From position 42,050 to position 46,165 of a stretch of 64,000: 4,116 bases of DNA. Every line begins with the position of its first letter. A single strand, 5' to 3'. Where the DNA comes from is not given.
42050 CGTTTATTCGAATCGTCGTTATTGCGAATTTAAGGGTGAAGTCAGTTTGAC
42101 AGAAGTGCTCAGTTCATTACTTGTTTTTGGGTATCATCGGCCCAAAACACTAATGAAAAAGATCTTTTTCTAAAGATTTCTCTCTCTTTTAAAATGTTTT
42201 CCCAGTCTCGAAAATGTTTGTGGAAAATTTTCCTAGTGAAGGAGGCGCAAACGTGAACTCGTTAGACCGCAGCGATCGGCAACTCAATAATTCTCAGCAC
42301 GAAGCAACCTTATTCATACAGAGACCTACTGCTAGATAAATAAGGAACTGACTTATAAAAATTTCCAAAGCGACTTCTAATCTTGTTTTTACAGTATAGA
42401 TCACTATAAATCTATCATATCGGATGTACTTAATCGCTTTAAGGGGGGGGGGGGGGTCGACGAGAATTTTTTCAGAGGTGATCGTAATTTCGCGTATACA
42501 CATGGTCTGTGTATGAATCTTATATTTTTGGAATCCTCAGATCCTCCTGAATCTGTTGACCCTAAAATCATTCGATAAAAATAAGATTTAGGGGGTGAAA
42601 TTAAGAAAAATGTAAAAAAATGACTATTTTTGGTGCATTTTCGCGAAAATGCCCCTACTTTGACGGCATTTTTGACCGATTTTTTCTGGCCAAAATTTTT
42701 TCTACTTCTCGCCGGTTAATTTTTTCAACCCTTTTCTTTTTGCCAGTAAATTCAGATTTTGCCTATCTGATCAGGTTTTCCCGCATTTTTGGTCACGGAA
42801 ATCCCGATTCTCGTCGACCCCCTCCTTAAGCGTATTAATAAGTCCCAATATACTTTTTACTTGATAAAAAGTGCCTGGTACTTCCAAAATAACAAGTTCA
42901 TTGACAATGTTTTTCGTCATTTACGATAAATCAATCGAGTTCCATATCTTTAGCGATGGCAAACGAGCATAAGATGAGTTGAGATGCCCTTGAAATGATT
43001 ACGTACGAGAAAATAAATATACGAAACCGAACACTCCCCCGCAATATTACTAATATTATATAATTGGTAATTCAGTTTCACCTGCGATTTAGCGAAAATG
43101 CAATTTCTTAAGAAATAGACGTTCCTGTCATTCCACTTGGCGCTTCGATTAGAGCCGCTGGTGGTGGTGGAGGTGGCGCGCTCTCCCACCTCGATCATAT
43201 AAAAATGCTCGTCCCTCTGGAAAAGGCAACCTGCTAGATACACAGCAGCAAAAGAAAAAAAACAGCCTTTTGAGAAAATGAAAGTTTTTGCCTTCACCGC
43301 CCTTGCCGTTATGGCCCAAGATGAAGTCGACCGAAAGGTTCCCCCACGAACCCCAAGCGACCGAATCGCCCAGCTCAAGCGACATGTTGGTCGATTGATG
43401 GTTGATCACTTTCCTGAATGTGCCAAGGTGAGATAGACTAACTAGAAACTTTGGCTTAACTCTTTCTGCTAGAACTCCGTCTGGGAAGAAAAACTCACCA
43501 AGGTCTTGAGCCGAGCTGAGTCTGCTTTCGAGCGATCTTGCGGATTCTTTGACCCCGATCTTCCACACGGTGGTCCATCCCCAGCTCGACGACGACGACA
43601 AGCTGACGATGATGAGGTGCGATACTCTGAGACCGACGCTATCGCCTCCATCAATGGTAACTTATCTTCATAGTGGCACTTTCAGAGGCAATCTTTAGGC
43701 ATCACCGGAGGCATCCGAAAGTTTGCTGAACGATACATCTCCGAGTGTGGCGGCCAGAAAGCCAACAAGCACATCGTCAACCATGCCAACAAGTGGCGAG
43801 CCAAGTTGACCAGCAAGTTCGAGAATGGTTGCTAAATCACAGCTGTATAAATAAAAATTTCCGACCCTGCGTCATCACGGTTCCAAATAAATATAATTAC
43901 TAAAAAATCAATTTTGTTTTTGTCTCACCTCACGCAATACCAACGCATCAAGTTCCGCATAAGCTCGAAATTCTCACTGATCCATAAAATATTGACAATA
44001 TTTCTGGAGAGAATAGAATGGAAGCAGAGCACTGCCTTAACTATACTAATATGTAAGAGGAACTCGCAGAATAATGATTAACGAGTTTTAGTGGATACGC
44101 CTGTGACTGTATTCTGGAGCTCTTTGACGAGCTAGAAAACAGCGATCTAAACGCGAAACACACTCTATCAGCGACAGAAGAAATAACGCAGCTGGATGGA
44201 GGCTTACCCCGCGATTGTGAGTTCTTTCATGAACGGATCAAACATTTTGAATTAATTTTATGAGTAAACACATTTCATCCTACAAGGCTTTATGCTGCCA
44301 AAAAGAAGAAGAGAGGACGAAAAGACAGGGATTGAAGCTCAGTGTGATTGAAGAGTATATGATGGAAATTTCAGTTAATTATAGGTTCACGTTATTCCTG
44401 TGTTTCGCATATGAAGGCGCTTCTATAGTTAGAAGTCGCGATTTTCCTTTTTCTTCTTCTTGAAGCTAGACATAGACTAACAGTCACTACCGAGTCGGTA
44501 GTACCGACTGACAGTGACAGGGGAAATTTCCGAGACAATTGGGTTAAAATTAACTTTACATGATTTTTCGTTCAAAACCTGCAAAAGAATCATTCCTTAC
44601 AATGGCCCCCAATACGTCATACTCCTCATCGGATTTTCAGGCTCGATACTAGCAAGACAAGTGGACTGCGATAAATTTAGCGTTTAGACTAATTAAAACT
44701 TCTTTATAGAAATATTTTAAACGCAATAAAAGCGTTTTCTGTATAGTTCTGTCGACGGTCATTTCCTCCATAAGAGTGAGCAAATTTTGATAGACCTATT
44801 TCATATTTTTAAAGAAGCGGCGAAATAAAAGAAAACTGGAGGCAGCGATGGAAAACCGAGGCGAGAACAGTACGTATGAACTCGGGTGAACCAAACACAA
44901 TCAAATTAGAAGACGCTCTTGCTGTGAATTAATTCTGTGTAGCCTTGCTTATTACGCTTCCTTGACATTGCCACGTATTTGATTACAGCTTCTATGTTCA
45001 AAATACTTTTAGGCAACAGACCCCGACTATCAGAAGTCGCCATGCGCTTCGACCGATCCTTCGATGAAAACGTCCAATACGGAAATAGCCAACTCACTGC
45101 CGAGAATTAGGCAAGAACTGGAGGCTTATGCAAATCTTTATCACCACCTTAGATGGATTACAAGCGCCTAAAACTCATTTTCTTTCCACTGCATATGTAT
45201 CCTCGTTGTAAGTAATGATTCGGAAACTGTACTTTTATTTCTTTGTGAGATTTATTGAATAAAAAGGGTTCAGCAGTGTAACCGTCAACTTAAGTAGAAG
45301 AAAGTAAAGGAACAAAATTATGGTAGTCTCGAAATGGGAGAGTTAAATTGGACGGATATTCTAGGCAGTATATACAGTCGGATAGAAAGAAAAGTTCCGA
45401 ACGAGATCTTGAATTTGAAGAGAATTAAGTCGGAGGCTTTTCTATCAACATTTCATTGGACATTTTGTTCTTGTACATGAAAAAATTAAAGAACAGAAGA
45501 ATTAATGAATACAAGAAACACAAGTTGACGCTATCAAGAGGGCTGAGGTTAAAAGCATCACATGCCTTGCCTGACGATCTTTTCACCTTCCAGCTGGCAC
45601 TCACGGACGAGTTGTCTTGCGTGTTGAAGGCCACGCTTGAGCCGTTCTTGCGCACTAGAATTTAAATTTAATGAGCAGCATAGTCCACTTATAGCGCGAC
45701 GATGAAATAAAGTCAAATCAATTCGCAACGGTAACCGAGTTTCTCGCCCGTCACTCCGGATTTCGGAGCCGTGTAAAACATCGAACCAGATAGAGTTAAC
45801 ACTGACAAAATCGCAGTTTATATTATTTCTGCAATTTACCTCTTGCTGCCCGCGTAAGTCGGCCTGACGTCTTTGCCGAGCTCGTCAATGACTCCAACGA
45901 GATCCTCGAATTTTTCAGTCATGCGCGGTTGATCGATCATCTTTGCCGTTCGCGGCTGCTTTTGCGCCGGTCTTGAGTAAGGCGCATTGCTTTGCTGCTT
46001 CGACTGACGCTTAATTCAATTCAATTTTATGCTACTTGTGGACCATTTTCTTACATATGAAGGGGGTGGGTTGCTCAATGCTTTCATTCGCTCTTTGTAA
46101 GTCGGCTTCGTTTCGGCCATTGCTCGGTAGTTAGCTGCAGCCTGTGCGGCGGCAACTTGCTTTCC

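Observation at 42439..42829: TTAA-flanked MITE with a G14 homopolymer terminus (piggyBac-like target signature)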

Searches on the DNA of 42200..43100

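Call 49: search_rna_families(source=window, start=42200, end=43100, threshold=evalue, max_evalue=1)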
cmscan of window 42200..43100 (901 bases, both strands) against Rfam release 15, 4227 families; matches with E-value up to 1: 0.
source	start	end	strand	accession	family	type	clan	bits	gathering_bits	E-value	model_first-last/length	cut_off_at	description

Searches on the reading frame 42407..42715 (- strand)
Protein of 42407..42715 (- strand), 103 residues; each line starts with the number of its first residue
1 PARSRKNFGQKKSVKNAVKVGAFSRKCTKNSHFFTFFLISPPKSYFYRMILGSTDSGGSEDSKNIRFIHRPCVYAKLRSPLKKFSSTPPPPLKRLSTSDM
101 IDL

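Call 76: search_protein_families(library=pfam, max_evalue=0.01, proteins=[window:42407-42715:-])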
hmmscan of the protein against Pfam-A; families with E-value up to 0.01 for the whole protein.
window:42407-42715:- (103 aa): 0 families

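Call 85: search_protein_representatives(protein=window:42407-42715:-)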
Query: 103 residues. Proteins with E-value up to 0.001 (for the whole library): 5; up to 1e-10: 1; up to 1e-30: 0. The best 5 are listed.
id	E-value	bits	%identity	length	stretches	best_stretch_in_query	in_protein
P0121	2.0e-25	105.1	72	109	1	4-75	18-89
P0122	1.2e-09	54.5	72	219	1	2-44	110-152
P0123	5.8e-09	52.3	70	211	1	2-47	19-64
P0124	5.0e-05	39.7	27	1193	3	38-79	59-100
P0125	7.3e-05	39.1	57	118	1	1-47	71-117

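Call 87: find_encoding_contigs(protein=P0123, flank=10000, max_places=10)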
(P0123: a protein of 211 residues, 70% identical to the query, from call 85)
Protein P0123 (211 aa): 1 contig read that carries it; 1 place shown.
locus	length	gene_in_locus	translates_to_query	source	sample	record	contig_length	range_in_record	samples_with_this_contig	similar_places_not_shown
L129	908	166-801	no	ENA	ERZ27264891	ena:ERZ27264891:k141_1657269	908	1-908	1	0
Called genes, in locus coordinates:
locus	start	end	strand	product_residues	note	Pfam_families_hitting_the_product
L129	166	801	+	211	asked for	-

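Call 88: list_cluster_members(proteins=[P0121, P0122, P0123, P0125])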
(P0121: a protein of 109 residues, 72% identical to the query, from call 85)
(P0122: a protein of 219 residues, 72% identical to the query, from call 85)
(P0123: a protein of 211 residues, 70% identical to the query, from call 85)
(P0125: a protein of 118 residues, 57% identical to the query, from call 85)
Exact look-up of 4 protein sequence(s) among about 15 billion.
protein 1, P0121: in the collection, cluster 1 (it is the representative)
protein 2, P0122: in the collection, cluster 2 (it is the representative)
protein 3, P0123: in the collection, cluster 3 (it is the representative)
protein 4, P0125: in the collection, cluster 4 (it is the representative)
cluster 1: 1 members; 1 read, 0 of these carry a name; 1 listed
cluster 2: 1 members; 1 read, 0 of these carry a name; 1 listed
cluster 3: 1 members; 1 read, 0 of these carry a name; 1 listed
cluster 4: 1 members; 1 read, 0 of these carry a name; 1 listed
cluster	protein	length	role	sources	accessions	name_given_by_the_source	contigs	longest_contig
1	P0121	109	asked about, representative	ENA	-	-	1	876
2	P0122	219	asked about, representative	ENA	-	-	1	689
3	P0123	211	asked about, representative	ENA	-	-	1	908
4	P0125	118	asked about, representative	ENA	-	-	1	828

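Call 89: find_encoding_contigs(protein=P0121, flank=10000, max_places=10)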
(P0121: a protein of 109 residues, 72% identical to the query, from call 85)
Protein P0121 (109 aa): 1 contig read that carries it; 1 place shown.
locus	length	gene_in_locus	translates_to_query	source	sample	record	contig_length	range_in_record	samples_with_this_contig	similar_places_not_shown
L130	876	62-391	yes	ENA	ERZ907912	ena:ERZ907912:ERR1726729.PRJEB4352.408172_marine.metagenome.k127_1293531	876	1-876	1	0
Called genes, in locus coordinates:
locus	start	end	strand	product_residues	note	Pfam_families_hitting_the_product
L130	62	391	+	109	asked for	-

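Call 90: find_encoding_contigs(protein=P0122, flank=10000, max_places=10)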
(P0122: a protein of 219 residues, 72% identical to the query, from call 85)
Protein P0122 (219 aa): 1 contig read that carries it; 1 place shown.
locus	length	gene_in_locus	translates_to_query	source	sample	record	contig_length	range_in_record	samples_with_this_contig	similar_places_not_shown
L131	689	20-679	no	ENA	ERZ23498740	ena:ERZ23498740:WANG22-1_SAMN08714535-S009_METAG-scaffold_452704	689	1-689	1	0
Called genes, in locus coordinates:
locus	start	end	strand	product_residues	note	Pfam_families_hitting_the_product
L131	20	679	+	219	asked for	-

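Call 91: find_encoding_contigs(protein=P0125, flank=10000, max_places=10)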
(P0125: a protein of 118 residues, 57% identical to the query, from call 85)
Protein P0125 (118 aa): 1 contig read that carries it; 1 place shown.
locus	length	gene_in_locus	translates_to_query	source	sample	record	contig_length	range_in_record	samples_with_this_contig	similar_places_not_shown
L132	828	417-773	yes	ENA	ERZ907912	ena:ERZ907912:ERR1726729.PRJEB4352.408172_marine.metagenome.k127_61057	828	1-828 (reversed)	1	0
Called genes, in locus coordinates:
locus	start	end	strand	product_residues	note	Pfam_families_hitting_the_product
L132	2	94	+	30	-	?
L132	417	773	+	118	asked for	-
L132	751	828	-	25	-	?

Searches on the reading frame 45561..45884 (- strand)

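Call 76: search_protein_families(library=pfam, max_evalue=0.01, proteins=[window:45561-45884:-])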
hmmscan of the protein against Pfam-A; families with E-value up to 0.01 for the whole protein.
window:45561-45884:- (108 aa): 1 family
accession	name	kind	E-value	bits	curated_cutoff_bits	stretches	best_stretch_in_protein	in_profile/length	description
PF09806.14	CDK2AP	-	7.8e-05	23.4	26.2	1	77-101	181-205/209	Cyclin-dependent kinase 2-associated protein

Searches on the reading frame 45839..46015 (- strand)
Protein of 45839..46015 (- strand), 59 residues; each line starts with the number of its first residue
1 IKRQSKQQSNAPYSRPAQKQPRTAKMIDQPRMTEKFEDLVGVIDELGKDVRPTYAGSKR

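Call 76: search_protein_families(library=pfam, max_evalue=0.01, proteins=[window:45839-46015:-])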
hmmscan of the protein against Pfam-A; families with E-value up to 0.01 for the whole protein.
window:45839-46015:- (59 aa): 1 family
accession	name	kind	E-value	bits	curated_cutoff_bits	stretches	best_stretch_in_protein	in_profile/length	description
PF09806.14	CDK2AP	-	0.0072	17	26.2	1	30-58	152-180/209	Cyclin-dependent kinase 2-associated protein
